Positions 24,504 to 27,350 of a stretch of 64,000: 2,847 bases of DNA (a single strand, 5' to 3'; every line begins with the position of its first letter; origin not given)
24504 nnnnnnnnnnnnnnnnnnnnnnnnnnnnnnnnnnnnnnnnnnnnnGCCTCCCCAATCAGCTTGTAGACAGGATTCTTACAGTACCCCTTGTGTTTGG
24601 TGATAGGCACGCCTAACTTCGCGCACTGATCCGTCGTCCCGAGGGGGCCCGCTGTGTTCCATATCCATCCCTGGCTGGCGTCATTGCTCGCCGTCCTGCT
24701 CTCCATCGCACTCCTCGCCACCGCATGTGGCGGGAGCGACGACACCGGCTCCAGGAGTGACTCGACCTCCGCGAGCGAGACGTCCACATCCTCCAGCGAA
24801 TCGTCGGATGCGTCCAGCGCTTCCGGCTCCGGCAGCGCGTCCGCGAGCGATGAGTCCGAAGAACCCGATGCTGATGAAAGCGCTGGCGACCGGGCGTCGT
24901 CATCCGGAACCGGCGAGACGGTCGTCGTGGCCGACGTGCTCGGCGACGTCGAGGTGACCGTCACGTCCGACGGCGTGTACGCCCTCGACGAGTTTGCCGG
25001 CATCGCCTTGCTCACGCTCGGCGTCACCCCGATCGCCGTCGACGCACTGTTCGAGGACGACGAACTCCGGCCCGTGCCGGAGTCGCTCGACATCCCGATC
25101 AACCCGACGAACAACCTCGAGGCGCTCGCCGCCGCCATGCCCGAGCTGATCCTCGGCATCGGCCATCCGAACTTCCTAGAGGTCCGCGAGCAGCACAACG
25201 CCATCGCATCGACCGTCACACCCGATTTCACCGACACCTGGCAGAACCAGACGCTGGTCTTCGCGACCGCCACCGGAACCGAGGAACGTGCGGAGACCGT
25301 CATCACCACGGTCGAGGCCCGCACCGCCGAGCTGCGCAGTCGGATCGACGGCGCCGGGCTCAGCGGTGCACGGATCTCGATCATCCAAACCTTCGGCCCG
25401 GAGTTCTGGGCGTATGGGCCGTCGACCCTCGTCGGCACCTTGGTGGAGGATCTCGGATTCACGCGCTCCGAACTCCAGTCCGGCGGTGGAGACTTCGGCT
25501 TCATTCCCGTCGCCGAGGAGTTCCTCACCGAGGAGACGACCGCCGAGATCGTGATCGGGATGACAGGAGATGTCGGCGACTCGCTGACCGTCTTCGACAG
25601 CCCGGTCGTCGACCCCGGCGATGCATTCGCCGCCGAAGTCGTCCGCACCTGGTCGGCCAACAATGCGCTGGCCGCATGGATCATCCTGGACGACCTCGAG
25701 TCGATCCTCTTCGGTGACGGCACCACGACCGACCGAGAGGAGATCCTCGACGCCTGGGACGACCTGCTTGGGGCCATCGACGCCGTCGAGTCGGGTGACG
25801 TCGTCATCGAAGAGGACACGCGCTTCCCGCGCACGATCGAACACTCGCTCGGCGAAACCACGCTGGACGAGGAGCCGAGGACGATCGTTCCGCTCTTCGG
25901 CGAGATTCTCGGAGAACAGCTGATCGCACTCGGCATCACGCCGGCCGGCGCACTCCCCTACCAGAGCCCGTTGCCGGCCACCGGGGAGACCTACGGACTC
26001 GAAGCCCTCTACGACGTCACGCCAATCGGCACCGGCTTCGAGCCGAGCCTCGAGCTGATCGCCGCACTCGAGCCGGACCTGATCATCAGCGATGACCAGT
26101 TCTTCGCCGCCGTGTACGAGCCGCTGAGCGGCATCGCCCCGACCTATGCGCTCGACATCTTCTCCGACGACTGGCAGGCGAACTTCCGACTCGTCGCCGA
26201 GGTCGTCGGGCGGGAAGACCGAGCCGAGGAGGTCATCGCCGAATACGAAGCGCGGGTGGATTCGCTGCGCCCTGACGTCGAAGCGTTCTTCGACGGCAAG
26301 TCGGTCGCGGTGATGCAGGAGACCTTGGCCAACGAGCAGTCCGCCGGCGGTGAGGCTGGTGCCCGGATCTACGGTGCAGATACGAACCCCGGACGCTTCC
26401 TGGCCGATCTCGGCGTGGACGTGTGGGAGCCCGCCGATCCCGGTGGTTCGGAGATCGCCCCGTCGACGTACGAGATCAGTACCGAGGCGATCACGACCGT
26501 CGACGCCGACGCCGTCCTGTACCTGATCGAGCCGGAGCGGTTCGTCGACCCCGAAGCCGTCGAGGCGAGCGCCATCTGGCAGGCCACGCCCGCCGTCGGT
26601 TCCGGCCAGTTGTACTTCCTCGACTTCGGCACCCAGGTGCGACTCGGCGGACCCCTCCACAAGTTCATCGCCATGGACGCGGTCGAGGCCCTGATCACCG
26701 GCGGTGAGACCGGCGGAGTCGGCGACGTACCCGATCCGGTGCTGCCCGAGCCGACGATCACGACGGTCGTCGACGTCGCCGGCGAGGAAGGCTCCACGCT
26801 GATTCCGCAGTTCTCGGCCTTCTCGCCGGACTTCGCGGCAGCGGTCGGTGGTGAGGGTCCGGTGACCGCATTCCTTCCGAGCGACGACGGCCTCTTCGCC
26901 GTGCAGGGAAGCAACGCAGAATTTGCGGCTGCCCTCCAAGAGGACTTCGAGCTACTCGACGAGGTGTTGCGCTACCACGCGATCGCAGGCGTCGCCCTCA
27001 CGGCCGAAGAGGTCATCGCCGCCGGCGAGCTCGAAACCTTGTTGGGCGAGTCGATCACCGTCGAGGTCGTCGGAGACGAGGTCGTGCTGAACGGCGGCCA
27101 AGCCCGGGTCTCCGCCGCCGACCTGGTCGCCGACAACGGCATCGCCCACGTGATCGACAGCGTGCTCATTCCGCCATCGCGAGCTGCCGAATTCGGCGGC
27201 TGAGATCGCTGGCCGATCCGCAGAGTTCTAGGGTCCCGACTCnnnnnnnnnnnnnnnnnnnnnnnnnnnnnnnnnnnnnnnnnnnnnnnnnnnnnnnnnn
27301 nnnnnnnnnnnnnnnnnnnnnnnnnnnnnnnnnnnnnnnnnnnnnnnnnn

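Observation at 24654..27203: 849-aa lipoprotein with two tandem siderophore-binding domains plus a fasciclin domain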

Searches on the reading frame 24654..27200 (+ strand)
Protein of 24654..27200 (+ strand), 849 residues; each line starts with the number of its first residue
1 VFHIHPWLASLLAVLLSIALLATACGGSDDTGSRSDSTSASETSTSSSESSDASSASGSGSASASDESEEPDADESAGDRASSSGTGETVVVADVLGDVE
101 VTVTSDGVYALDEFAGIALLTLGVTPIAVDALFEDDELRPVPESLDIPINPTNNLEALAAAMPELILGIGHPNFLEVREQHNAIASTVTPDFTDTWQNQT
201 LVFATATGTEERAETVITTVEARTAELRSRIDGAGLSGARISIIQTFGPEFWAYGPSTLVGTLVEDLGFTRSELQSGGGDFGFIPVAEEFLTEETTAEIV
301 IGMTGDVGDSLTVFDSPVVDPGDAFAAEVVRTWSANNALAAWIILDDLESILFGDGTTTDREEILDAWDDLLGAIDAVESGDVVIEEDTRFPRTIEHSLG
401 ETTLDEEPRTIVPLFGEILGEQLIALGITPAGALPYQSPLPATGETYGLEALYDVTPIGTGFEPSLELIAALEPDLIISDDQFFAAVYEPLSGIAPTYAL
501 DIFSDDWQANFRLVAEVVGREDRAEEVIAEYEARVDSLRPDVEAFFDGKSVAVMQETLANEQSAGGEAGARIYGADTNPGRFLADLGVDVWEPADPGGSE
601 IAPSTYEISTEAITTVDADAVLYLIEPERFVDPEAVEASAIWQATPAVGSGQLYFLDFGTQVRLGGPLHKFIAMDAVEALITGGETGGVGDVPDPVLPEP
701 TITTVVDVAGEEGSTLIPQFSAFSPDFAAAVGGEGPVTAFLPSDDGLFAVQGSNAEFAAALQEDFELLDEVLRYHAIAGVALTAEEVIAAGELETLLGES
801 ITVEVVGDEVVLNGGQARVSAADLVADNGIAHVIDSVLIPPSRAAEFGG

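Call 3: search_protein_families(library=pfam, proteins=[window:24654-27200:+], max_evalue=1)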
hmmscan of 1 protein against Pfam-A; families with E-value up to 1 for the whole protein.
window:24654-27200:+ (849 aa): 2 families
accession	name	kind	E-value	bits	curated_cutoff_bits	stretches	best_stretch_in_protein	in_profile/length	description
PF01497.23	Peripla_BP_2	-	4.6e-35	121.6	27.5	2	452-657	38-232/235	Periplasmic binding protein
PF02469.27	Fasciclin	-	7.1e-20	71.9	22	1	730-840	18-123/123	Fasciclin domain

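Call 4: search_protein_families(library=ncbifam, proteins=[window:24654-27200:+], max_evalue=1)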
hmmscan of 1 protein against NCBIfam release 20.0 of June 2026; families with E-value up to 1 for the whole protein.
window:24654-27200:+ (849 aa): 19 families
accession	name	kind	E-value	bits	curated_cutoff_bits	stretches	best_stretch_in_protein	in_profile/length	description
NF008200.0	PRK10957.1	equivalog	2.3e-26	92.5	205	3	462-656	114-305/330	Fe2+-enterobactin ABC transporter substrate-binding protein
NF008501.1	PRK11411.1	subfamily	5e-15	55.2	320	1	388-590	19-209/303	Fe(3+) dicitrate ABC transporter substrate-binding protein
NF007864.0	PRK10576.1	equivalog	9.5e-09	35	252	1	421-543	47-171/297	Fe(3+)-hydroxamate ABC transporter substrate-binding protein FhuD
NF049932.1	TranspRegBtr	equivalog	1.9e-08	33.3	900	2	462-657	322-502/531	bacillibactin transport transcriptional regulator Btr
NF038033.1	FEA1_rel_lipo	equivalog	0.00016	20.5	250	1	11-110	1-99/406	FEA1-related lipoprotein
NF042931.1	SAG1386_EF1546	equivalog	0.00078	19.6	80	1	7-93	30-115/158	SAG1386/EF1546 family surface-associated protein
TIGR03659.1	IsdE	equivalog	0.004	16.4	298.65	1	453-540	74-163/292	heme ABC transporter substrate-binding protein IsdE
NF058595.1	invert_tail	domain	0.035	14.5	37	1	8-39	55-87/113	lipo-invert putative C-terminal anchoring domain-containing protein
NF010649.0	PRK14048.1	equivalog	0.042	13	374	0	508-549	165-206/374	ferrichrome/ferrioxamine B periplasmic transporter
NF041941.1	lipo_FMN_PplA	exception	0.061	12.5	325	1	12-59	9-56/302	extracellular electron transfer flavoprotein PplA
NF045774.1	cytochro_C551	exception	0.066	13.2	118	1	11-49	5-43/110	cytochrome c551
NF053527.1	lipo_Cory_WKLS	subfamily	0.069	13.1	105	1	13-55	4-42/166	WKL family lipoprotein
NF042930.1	EF0163_fam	equivalog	0.084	12.4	65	1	11-72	2-66/165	EF0163 family protein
NF052551.1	EnvBioLpgNMYCTU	equivalog_domain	0.084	12.2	250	1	8-56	5-51/227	envelope biogenesis lipoprotein LpqN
NF040526.1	SCO0930_lipo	equivalog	0.13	11.5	275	1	9-94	4-87/311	SCO0930 family lipoprotein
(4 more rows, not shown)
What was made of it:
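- Tried and rejected: All hits are far below their cut-offs (call 4).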

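Call 7: search_solved_structures(query=window:24654-27200:+, max_evalue=0.01, show_alignments=0)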
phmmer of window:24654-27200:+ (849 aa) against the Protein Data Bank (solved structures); distinct sequences matched with E-value up to 0.01: 48.
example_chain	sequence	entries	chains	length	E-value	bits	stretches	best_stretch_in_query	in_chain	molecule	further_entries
3tny_A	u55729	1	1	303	4.2e-22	81.7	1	386-625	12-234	YfiY (ABC transport system substrate-binding protein)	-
5nv6_A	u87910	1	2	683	1.6e-21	79.8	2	731-844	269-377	Transforming growth factor-beta-induced protein ig-h3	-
7as7_A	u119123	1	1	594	6.7e-20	74.4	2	731-844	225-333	Transforming growth factor-beta-induced protein ig-h3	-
7asg_A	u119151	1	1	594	7.4e-20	74.3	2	731-844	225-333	Transforming growth factor-beta-induced protein ig-h3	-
7asc_A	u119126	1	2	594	2.2e-19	72.7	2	731-844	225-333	Transforming growth factor-beta-induced protein ig-h3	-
5yjh_A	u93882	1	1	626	4.7e-18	68.3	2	686-843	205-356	Periostin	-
5yjg_A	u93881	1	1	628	4.8e-18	68.3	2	686-843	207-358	Periostin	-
3mwf_A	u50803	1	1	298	2.8e-14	55.8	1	393-588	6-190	Iron-regulated ABC transporter siderophore-binding protein SirA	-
6all_A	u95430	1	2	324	3.4e-13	52.2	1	393-560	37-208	Fe(3+)-citrate-binding protein yfmC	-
7w8f_A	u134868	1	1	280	5.1e-12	48.3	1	395-535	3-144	Putative periplasm binding protein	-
3eiw_A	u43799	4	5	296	9.8e-11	44.1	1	449-626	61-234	HtsA protein | Ferrichrome ABC transporter lipoprotein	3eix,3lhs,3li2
3mwg_A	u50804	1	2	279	1.8e-10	43.2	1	421-588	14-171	Iron-regulated ABC transporter siderophore-binding protein SirA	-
5ggx_A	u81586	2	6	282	4.8e-10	41.8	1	413-653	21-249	Iron(III) ABC transporter, periplasmic iron-compound-binding protein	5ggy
6tjv_Q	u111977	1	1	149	6.9e-10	41.3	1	704-839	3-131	Tll0220 protein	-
8b7x_A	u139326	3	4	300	7.3e-10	41.2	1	392-668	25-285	Siderophore ABC transporter substrate-binding protein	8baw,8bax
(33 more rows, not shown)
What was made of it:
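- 26754..27203 (+): FAS1 (fasciclin) domain and stop codon. PDB sequence hits to TGFBIp, periostin, CupS, Fdp, AstaP and MPT70 (call 7).
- Closest known: Bacterial FAS1 proteins MPT70/MPT83. Same: Sequence matches are E 2.8e-5 to MPT70, 6.9e-10 to CupS and 1e-5 to AstaP (call 7).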

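Call 11: find_homologous_proteins(query=window:24654-27200:+, max_evalue=0.00001)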
Query window:24654-27200:+ (849 aa): 12 proteins with E <= 0.00001 among 8000 candidates.
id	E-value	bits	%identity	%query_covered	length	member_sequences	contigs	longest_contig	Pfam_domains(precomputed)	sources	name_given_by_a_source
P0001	0.0e+0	1822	100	100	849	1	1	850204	PF02469.28,PF01497.24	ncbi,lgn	ncbi:MAG: ABC transporter substrate-binding protein [Actinomycetota bacterium]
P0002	3.6e-200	686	71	54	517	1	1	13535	PF02469.28,PF01497.24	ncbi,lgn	ncbi:MAG: ABC transporter substrate-binding protein [Actinomycetota bacterium]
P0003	3.6e-199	682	71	54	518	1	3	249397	PF02469.28,PF01497.24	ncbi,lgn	ncbi:MAG: ABC transporter substrate-binding protein [Actinomycetota bacterium]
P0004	7.2e-188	645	67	54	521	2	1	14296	PF02469.28,PF01497.24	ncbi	ncbi:MAG: ABC transporter substrate-binding protein [Actinomycetota bacterium]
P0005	6.6e-185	635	66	54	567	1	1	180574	PF02469.28,PF01497.24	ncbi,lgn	-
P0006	1.1e-179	618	64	55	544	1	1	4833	PF02469.28,PF01497.24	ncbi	ncbi:MAG: ABC transporter substrate-binding protein [Actinomycetota bacterium]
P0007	1.6e-179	617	65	54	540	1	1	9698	PF02469.28,PF01497.24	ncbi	ncbi:MAG: ABC transporter substrate-binding protein [Actinomycetota bacterium]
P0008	1.3e-178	614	64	54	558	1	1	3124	PF02469.28,PF01497.24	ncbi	ncbi:MAG: ABC transporter substrate-binding protein [Actinomycetota bacterium]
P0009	7.9e-178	612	64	54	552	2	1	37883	PF02469.28,PF01497.24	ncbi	ncbi:MAG: ABC transporter substrate-binding protein [Actinomycetota bacterium]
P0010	3.7e-171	590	63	54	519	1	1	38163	PF02469.28,PF01497.24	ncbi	ncbi:MAG: ABC transporter substrate-binding protein [Actinomycetota bacterium]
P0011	4.3e-169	583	63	54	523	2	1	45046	PF02469.28,PF01497.24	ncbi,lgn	ncbi:MAG: fasciclin domain-containing protein [Actinomycetota bacterium]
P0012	3.7e-20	90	38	23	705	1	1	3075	PF01497.24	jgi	-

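Call 16: find_encoding_contigs(protein=P0003, flank=10000, max_places=2)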
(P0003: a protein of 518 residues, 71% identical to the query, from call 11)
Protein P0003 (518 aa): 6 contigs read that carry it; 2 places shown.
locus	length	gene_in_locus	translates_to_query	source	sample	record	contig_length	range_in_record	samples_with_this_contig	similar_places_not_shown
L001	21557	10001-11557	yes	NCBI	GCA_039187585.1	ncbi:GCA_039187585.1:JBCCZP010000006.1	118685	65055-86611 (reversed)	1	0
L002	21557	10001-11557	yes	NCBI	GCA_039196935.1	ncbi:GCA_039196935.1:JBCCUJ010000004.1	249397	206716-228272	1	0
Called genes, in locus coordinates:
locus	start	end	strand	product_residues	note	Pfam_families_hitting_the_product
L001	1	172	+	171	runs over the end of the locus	PF13845:Septum_form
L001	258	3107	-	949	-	PF00133:tRNA-synt_1, PF09334:tRNA-synt_1g, PF13603:tRNA-synt_1_2, PF08264:Anticodon_1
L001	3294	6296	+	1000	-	PF07995:GSDH, PF17957:Big_7 (faint)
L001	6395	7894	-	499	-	PF07274:DUF1440 (faint)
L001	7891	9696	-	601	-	PF00070:Pyr_redox (faint), PF07992:Pyr_redox_2, PF22366:NDH2_C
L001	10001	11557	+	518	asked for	PF01497:Peripla_BP_2, PF02469:Fasciclin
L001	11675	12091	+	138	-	PF13664:DUF4149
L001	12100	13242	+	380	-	PF01497:Peripla_BP_2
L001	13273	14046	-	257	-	PF01061:ABC2_membrane, PF12698:ABC2_membrane_3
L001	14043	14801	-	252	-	PF01061:ABC2_membrane, PF12698:ABC2_membrane_3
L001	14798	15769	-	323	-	PF00005:ABC_tran, PF13304:AAA_21, PF13732:DrrA1-3_C (weak)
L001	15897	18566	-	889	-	PF25872:HTH_77 (weak)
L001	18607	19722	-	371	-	PF21320:WHD_Rv2258c, PF00891:Methyltransf_2 (weak), PF13489:Methyltransf_23, PF08003:Methyltransf_9, PF08241:Methyltransf_11, PF08242:Methyltransf_12, PF13649:Methyltransf_25, PF13847:Methyltransf_31, +1 more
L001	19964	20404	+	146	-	-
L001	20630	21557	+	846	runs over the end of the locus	PF00069:Pkinase, PF03109:ABC1 (faint), PF07714:PK_Tyr_Ser-Thr, PF01547:SBP_bac_1, PF13416:SBP_bac_8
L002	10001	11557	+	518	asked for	PF01497:Peripla_BP_2, PF02469:Fasciclin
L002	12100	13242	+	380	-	PF01497:Peripla_BP_2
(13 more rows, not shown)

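Call 17: find_encoding_contigs(protein=P0005, flank=10000, max_places=2)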
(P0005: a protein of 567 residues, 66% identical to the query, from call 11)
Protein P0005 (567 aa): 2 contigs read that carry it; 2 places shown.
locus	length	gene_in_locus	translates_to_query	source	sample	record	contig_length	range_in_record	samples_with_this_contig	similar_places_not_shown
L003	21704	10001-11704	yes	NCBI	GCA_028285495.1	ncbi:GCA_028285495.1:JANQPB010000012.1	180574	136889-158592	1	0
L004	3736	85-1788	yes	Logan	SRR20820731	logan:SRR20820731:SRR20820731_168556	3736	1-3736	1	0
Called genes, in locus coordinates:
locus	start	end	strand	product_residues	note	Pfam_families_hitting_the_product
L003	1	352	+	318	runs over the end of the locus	PF01790:LGT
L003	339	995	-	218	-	PF13238:AAA_18 (faint)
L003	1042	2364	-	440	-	PF00275:EPSP_synthase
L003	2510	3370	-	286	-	PF00144:Beta-lactamase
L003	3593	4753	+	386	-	PF00270:DEAD, PF04851:ResIII (weak), PF00271:Helicase_C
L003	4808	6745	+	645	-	PF02384:N6_Mtase (weak)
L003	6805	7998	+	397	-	PF00561:Abhydrolase_1, PF12146:Hydrolase_4 (faint)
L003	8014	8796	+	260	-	PF01149:Fapy_DNA_glyco, PF06831:H2TH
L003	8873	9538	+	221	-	-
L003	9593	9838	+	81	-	-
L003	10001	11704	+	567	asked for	PF01497:Peripla_BP_2, PF02469:Fasciclin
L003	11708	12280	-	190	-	-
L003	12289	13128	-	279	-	PF00561:Abhydrolase_1, PF12146:Hydrolase_4, PF12697:Abhydrolase_6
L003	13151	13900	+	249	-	PF01636:APH, PF19974:TCAD9 (weak)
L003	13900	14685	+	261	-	PF01633:Choline_kinase (weak), PF01636:APH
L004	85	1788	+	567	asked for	PF01497:Peripla_BP_2, PF02469:Fasciclin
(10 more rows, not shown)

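Call 33: find_encoding_contigs(protein=P0001, flank=1000, max_places=6)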
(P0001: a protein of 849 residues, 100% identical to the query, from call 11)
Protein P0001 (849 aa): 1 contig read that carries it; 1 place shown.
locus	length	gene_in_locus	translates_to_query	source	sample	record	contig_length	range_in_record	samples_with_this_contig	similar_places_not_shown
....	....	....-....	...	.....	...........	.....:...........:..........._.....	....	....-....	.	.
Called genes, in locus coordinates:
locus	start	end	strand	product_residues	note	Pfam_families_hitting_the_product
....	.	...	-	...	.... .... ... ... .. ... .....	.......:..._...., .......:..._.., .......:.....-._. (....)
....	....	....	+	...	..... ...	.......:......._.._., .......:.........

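Call 53: predict_structure(alignment_id=A1)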
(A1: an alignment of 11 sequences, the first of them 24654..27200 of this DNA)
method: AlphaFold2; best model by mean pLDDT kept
length: 849 residues; sequences in the alignment: 11
mean_pLDDT: 66.0   pTM: 0.43
mean pLDDT of the five models: 66.0, 64.4, 61.8, 60.3, 60.3
residues with pLDDT >= 90: 221; 70-90: 232; 50-70: 100; < 50: 296
segments of 3 or more residues with pLDDT < 50: 1-3, 25-194, 244-254, 272-331, 359-361, 374-387, 437-445, 562-565, 686-700
pLDDT, mean of each block of 10 residues (from residue 1): 64 85 48 31 29 27 26 27 25 30 32 37 34 40 30 33 26 35 35 56 59 71 78 72 44 49 73 36 28 41 36 31 42 59 71 58 53 47 46 91 93 84 90 61 53 75 85 93 88 95 83 94 94 95 94 81 60 88 93 80 83 91 79 84 87 79 69 85 56 31 85 83 88 90 90 88 91 95 93 95 92 93 93 95 83
secondary structure, 60 per line:
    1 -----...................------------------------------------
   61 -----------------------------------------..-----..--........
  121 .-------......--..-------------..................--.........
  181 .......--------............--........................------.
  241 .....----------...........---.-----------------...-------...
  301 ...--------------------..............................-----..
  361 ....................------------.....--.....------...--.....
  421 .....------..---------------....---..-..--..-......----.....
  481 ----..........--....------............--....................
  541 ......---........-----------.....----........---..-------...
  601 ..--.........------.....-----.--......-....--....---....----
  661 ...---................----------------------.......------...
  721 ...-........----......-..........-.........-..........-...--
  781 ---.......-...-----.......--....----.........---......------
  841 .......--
elements in order (helices of 4 or more, strands of 3 or more residues): H6-24 H113-121 H129-132 H152-169 H172-187 H196-207 H210-233 E240-245 H256-266 E298-303 H324-353 H359-380 E393-397 E400-404 E411-413 H416-425 H449-452 H466-471 E476-480 H485-494 E497-500 H507-518 H521-546 E550-557 E569-573 H578-585 E598-602 E605-609 H610-613 E620-624 H633-638 H640-643 H646-649 E653-656 H667-682 H705-711 H718-723 H725-732 E737-742 H744-753 H755-763 H765-774 E776-778 H784-790 E792-794 E800-806 E809-812 E817-825 E829-834 H841-847
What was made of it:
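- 24654..24728 (+): Signal peptide and lipobox (aa 1-25, L-A-T-A-C25). Helix at aa 6-24 in the full-length model (call 53).
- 24729..24914 (+): Acidic Ser/Ala/Asp/Glu-rich disordered tether (aa 26-87). pLDDT 25-35 with no secondary structure (call 53).
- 25779..25814 (+): Fusion connector (aa 376-387, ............), unique to this protein. pLDDT below 50 at aa 374-387 (call 53).
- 26709..26753 (+): Flexible linker between C unit and FAS1 (aa 686-700). pLDDT below 50 at aa 686-700 (call 53).
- On Fasciclin (FAS1, PF02469): PDB sequence hits to TGFBIp at E 1.6e-21 (call 7). pLDDT 85-95 (call 53).
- On Tandem-SBD ABC importers of the GlnPQ type: The protein has no transmembrane domain beyond the signal peptide (call 53).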
